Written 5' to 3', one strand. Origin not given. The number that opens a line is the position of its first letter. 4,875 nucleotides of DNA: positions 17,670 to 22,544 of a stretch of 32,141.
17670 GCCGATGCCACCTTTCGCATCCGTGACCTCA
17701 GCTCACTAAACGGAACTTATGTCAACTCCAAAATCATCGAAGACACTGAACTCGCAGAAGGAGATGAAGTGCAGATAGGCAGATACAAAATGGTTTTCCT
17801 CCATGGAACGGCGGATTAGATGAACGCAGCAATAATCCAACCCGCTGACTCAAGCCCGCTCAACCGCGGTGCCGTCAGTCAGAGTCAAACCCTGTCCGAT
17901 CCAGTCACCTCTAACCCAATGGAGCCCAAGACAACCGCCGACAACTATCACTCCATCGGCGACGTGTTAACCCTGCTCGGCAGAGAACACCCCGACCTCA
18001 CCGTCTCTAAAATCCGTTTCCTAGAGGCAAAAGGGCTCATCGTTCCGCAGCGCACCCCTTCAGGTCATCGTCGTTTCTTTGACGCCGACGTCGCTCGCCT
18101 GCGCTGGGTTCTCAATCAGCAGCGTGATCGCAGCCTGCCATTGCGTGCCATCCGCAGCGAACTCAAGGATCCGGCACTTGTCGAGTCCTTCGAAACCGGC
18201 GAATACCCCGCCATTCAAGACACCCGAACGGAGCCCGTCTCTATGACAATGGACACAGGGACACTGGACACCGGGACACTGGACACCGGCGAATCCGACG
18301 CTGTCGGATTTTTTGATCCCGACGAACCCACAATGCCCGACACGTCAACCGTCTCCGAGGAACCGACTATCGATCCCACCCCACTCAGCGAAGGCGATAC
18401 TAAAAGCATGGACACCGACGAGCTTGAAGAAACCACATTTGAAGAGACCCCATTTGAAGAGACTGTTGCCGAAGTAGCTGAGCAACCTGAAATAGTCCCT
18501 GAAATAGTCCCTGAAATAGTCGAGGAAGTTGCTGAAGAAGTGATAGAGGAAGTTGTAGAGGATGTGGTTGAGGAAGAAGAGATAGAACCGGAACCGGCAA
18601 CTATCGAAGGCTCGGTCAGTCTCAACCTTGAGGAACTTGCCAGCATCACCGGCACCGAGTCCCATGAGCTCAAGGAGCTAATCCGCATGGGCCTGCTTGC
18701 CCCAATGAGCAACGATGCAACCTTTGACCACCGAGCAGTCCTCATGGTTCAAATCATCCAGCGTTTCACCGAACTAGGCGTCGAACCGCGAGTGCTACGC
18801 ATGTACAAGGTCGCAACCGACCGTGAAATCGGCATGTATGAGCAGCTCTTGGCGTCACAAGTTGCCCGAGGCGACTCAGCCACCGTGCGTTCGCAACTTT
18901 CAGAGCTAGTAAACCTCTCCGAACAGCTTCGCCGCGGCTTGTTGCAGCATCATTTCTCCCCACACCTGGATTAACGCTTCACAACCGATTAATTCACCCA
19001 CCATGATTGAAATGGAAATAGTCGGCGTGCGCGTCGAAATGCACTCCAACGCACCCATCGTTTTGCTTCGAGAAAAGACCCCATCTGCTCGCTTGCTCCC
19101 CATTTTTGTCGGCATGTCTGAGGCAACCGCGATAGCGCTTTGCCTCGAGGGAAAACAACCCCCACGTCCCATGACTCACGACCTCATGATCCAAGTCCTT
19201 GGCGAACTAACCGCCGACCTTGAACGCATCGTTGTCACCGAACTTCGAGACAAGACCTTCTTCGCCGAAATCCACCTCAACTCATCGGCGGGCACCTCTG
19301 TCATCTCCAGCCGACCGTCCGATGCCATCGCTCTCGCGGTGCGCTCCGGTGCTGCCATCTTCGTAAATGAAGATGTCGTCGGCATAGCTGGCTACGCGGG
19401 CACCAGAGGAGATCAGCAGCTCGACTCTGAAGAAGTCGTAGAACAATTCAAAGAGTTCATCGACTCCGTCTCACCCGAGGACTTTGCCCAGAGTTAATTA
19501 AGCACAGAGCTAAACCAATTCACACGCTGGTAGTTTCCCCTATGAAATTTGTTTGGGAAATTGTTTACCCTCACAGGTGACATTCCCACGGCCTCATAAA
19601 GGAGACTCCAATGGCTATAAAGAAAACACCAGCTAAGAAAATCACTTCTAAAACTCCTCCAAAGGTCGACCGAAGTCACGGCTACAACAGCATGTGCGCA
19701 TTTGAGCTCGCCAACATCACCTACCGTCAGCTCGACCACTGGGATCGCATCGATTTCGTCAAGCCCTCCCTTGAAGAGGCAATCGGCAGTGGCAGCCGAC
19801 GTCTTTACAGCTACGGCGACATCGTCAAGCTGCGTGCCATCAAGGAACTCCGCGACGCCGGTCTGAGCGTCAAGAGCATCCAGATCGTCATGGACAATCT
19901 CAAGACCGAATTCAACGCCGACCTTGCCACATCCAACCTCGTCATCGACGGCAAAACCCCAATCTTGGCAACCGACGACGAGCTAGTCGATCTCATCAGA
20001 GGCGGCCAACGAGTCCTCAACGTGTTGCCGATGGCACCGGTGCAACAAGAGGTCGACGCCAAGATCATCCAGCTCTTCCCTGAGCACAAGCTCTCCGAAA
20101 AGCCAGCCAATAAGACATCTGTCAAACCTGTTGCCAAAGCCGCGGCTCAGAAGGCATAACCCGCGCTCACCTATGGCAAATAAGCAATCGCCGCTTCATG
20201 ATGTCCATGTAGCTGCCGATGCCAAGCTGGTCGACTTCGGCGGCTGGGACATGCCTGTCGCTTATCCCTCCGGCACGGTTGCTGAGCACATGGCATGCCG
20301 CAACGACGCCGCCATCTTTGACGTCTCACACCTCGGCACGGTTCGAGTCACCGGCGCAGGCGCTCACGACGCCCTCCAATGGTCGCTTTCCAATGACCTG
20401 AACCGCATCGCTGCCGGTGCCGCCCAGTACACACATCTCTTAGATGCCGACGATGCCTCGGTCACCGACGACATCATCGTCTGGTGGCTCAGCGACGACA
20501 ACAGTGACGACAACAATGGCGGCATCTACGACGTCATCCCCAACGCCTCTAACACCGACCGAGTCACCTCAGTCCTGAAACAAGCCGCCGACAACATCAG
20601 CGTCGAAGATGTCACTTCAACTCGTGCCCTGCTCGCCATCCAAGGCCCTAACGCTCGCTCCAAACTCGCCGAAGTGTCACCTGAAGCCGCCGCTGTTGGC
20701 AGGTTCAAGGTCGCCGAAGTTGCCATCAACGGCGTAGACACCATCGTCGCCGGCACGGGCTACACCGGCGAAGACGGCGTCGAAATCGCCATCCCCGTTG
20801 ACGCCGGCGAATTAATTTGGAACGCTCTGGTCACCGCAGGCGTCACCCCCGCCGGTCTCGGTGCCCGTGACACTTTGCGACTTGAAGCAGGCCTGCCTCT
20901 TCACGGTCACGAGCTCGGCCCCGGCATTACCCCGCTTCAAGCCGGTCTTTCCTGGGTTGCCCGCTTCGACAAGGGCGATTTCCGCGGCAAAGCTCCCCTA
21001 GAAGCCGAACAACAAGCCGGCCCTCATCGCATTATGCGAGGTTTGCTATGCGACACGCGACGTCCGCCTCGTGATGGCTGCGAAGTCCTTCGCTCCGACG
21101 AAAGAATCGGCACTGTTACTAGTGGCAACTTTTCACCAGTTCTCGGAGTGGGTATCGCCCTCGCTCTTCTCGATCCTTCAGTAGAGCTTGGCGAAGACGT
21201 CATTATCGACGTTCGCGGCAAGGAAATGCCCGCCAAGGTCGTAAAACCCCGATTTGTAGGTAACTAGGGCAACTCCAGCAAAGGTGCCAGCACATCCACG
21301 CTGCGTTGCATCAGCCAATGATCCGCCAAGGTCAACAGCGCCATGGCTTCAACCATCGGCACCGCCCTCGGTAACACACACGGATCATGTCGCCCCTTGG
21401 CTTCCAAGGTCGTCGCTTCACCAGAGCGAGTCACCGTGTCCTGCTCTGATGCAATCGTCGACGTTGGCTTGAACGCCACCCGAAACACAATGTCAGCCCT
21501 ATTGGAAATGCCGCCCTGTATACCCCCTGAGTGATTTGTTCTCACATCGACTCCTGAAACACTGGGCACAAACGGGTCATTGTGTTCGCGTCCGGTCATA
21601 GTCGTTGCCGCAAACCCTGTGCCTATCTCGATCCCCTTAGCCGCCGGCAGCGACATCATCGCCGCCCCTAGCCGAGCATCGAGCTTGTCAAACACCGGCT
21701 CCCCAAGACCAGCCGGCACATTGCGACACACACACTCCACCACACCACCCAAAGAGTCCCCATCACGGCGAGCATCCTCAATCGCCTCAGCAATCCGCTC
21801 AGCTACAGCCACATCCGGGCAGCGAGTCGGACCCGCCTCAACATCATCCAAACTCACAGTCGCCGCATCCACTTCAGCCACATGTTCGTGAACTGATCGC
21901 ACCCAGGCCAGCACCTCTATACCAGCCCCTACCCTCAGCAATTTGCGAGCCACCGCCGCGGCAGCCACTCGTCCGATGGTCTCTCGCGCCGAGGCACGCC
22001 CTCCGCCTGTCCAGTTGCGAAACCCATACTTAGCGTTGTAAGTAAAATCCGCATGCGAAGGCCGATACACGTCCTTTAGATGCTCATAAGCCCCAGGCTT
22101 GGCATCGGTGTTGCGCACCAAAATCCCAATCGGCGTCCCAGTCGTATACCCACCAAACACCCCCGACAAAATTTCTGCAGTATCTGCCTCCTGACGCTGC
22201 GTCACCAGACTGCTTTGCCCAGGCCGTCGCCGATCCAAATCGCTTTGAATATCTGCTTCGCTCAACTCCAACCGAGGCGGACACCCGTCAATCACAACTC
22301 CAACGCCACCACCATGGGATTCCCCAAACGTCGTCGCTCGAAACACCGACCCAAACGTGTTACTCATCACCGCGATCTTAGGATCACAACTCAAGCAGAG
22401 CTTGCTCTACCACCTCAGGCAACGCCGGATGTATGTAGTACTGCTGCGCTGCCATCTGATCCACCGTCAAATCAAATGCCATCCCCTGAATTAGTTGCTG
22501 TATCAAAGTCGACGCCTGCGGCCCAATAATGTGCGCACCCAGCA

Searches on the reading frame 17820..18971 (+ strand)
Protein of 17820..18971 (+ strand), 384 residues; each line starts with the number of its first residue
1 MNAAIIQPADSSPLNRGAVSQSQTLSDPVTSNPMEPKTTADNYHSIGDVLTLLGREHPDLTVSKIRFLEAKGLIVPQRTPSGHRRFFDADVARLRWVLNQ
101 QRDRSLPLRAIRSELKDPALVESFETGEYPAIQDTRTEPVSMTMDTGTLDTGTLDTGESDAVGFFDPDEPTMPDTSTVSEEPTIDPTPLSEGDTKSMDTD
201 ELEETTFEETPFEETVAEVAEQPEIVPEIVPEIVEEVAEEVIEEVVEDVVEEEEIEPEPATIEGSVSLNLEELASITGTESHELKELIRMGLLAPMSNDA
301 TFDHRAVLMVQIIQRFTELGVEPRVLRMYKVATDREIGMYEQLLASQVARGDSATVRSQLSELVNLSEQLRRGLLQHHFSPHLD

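Call 59: search_protein_families(library=pfam, proteins=[window:17820-18971:+])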
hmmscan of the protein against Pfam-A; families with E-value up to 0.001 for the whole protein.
window:17820-18971:+ (384 aa): 2 families
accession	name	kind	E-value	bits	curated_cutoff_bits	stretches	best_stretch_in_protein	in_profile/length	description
PF13411.12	MerR_1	-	7.9e-15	55.2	21.6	2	60-115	12-66/69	MerR HTH family regulatory protein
PF00376.29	MerR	-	2.4e-08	34.1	28.2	1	59-86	10-38/38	MerR family regulatory protein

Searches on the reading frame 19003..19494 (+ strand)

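Call 60: search_protein_families(library=pfam, proteins=[window:19003-19494:+])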
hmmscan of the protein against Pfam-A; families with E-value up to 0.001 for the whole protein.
window:19003-19494:+ (164 aa): 1 family
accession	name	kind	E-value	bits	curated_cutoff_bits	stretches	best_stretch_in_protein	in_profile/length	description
PF02577.19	BFN_dom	-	1.2e-36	125.4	27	1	20-130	1-108/112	Bifunctional nuclease domain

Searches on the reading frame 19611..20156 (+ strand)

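Call 60: search_protein_families(library=pfam, proteins=[window:19611-20156:+])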
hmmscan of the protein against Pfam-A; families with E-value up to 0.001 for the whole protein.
window:19611-20156:+ (182 aa): 1 family
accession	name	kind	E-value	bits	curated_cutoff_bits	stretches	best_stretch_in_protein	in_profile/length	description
PF13411.12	MerR_1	-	2.5e-11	44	21.6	1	32-96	8-68/69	MerR HTH family regulatory protein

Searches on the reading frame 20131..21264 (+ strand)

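Call 60: search_protein_families(library=pfam, proteins=[window:20131-21264:+])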
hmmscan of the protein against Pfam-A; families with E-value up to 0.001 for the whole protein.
window:20131-21264:+ (378 aa): 2 families
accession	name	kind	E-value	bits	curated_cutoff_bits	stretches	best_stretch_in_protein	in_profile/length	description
PF01571.26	GCV_T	-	5.7e-74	249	25.6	1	22-276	1-255/255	Aminomethyltransferase folate-binding domain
PF08669.17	GCV_T_C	-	8.1e-18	64.5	25.9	1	302-376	3-79/80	Glycine cleavage T-protein C-terminal barrel domain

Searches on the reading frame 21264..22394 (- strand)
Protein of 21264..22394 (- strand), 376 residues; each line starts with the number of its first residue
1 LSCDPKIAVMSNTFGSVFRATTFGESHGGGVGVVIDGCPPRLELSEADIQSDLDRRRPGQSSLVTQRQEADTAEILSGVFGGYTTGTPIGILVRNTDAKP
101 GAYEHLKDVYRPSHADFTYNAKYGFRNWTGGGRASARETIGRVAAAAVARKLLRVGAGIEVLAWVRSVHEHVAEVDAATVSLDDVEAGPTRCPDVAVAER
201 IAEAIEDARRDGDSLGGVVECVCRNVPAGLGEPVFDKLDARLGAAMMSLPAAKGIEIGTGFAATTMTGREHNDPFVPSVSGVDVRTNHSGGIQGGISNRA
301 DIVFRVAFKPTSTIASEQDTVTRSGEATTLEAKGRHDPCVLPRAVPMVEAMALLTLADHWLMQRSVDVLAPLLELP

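Call 60: search_protein_families(library=pfam, proteins=[window:21264-22394:-])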
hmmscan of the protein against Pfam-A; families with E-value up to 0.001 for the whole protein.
window:21264-22394:- (376 aa): 1 family
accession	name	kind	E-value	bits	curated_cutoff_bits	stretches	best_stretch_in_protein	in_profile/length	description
PF01264.26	Chorismate_synt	-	5.6e-137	456.3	27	1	18-361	1-327/327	Chorismate synthase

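Call 66: find_encoding_contigs(protein=window:21264-22394:-, flank=10000, max_places=4)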
Protein window:21264-22394:- (376 aa): no gene with exactly this product is on record in the collection.
